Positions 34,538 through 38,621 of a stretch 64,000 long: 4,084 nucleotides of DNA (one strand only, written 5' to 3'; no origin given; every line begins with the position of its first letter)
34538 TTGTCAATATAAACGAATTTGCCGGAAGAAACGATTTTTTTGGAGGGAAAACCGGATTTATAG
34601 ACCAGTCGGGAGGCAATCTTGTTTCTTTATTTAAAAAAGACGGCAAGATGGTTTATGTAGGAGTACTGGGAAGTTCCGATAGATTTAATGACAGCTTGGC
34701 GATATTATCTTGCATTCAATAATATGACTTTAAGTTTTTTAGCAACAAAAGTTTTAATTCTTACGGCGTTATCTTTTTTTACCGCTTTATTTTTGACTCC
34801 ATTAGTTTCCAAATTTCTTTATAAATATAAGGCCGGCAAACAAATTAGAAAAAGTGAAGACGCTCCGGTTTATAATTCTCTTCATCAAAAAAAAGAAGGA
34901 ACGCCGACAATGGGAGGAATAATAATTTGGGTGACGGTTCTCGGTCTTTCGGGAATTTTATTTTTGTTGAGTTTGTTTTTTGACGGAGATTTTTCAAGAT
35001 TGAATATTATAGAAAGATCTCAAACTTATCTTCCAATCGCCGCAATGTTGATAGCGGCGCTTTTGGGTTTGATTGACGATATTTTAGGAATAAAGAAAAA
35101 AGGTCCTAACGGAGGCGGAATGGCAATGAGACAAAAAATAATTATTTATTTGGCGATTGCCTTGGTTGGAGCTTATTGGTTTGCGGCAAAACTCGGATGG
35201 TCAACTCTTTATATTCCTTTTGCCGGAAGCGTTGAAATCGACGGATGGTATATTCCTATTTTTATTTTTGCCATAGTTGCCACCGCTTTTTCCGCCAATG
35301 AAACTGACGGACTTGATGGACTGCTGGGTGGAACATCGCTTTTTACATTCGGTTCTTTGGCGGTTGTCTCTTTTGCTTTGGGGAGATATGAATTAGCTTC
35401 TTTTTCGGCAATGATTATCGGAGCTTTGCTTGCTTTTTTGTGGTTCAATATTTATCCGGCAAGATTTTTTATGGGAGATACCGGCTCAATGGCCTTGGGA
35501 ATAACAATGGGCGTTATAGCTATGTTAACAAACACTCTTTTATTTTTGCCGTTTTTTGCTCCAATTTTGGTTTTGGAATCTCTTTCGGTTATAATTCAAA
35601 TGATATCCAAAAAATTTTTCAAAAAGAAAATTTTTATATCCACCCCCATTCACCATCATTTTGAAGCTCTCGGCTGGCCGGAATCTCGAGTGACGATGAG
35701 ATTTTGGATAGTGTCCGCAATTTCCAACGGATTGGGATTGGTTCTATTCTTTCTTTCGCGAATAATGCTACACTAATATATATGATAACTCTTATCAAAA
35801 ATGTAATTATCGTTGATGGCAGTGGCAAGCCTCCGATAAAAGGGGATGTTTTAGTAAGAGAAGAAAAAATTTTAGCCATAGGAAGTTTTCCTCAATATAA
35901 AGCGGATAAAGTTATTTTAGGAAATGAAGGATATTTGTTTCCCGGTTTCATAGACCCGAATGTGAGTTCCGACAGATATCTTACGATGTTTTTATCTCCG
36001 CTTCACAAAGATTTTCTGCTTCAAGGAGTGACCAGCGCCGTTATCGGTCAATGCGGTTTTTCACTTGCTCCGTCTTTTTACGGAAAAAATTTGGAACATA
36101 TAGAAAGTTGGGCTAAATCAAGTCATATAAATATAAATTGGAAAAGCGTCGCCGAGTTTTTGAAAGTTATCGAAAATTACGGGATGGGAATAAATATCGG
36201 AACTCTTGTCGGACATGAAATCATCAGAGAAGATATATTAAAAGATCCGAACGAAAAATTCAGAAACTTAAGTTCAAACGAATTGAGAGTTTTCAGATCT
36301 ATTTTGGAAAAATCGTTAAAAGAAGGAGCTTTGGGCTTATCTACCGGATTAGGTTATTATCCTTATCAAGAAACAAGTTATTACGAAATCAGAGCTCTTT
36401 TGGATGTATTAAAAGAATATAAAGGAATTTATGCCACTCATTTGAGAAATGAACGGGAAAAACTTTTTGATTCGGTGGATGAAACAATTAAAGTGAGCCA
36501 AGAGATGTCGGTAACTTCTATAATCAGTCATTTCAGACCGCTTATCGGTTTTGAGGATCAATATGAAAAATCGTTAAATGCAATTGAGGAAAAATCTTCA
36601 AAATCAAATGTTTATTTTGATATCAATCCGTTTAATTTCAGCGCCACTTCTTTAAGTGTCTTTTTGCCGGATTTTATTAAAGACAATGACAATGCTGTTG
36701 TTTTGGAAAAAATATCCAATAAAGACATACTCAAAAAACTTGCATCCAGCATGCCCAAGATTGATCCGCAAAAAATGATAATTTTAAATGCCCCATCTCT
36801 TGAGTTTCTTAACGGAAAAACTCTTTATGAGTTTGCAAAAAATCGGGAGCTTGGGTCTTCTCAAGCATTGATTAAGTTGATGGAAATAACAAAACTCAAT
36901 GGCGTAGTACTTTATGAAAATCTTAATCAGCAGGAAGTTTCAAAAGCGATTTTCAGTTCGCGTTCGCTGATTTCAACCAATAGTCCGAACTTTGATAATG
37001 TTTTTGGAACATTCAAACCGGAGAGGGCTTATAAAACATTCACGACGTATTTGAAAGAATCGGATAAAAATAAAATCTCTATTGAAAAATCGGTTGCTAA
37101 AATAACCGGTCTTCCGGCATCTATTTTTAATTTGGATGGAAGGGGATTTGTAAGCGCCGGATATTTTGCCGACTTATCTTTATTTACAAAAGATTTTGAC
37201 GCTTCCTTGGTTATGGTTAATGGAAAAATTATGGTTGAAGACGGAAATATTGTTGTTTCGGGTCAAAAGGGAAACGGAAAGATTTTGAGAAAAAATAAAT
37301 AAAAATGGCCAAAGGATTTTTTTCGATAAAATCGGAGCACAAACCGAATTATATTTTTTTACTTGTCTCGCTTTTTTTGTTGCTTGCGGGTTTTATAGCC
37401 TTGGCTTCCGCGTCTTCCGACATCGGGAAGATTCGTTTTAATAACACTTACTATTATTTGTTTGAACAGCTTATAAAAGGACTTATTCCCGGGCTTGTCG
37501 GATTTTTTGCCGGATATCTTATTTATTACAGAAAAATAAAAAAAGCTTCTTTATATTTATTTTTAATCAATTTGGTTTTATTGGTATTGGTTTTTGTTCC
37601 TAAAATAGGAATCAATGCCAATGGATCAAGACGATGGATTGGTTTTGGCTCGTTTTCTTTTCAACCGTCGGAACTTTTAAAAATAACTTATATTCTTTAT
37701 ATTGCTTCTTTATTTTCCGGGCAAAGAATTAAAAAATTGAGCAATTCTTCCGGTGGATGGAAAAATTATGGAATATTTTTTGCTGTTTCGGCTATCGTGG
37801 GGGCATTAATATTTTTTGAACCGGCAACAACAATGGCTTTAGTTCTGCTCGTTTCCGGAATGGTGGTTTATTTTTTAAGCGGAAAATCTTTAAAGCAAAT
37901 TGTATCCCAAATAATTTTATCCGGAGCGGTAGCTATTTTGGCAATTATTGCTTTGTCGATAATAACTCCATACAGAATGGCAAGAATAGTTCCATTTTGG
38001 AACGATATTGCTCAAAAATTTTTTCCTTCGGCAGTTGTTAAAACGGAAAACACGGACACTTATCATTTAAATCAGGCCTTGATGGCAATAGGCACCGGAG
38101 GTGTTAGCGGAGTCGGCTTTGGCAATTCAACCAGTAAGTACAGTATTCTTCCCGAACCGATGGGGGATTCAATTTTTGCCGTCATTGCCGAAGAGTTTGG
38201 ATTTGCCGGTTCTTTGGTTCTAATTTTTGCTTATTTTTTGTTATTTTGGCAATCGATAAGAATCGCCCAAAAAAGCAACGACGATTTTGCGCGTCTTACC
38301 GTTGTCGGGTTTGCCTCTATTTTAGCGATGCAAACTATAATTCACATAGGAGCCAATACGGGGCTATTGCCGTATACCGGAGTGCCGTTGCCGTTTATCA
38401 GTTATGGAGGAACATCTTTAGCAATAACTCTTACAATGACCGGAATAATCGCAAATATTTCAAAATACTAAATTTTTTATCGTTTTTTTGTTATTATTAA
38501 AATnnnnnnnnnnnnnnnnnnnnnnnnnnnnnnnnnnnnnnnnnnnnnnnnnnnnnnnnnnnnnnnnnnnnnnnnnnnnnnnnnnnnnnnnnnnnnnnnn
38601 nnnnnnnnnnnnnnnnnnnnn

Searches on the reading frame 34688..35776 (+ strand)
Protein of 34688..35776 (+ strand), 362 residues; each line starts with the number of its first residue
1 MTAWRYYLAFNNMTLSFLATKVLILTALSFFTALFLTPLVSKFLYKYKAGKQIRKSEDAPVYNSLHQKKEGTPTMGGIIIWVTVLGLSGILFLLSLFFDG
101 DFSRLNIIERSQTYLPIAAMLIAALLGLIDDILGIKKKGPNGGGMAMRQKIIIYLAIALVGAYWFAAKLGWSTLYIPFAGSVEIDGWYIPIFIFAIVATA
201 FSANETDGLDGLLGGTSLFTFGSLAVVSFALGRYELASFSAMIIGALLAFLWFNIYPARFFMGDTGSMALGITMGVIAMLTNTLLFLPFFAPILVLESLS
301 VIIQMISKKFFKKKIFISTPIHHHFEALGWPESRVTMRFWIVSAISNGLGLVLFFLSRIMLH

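Call 19: search_protein_families(library=pfam, proteins=[window:34688-35776:+], max_evalue=0.001)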
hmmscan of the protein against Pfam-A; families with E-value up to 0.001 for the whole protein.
window:34688-35776:+ (362 aa): 2 families
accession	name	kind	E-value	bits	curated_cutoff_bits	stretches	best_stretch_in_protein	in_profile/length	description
PF00953.26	Glycos_transf_4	-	6.3e-31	108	27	1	117-280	5-158/160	Glycosyl transferase family 4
PF10555.14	MraY_sig1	-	0.0001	22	20.1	1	69-80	1-12/13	Phospho-N-acetylmuramoyl-pentapeptide-transferase signature 1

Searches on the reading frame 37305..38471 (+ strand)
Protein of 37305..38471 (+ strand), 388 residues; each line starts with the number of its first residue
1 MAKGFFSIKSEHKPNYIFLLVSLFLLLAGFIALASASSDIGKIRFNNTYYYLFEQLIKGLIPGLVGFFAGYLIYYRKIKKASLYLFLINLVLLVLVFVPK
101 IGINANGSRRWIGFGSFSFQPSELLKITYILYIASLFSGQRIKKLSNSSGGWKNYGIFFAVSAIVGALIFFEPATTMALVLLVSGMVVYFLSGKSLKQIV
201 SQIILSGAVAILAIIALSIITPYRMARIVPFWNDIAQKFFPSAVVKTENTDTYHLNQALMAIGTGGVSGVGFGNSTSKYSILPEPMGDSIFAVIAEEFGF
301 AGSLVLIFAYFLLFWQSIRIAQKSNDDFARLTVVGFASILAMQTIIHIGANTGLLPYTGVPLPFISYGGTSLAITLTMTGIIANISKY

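Call 15: find_encoding_contigs(protein=window:37305-38471:+, flank=10000, max_places=1)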
Protein window:37305-38471:+ (388 aa): 5 contigs read that carry it; 1 place shown.
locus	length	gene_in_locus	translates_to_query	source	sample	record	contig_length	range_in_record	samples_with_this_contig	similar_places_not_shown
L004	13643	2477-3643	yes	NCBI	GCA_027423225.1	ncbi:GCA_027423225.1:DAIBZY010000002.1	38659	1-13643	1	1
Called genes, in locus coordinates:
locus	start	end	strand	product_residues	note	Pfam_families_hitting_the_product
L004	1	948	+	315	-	?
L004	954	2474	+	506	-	PF01979:Amidohydro_1 (faint)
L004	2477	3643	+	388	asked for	PF01098:FTSW_RODA_SPOVE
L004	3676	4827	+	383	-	PF03033:Glyco_transf_28, PF04101:Glyco_tran_28_C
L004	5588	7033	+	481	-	PF00749:tRNA-synt_1c, PF19269:Anticodon_2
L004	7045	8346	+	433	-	PF01551:Peptidase_M23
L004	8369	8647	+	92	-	-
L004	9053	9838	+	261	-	-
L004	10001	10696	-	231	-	PF13482:RNase_H_2, PF03104:DNA_pol_B_exo1 (faint), PF10108:DNA_pol_B_exo2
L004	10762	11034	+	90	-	PF01016:Ribosomal_L27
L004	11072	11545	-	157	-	PF01281:Ribosomal_L9_N, PF03948:Ribosomal_L9_C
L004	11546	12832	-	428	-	PF22694:CtpB_N-like (weak), PF00595:PDZ, PF13180:PDZ_2, PF17820:PDZ_6, PF03572:Peptidase_S41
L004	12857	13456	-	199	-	PF02834:LigT_PEase, PF10469:AKAP7_NLS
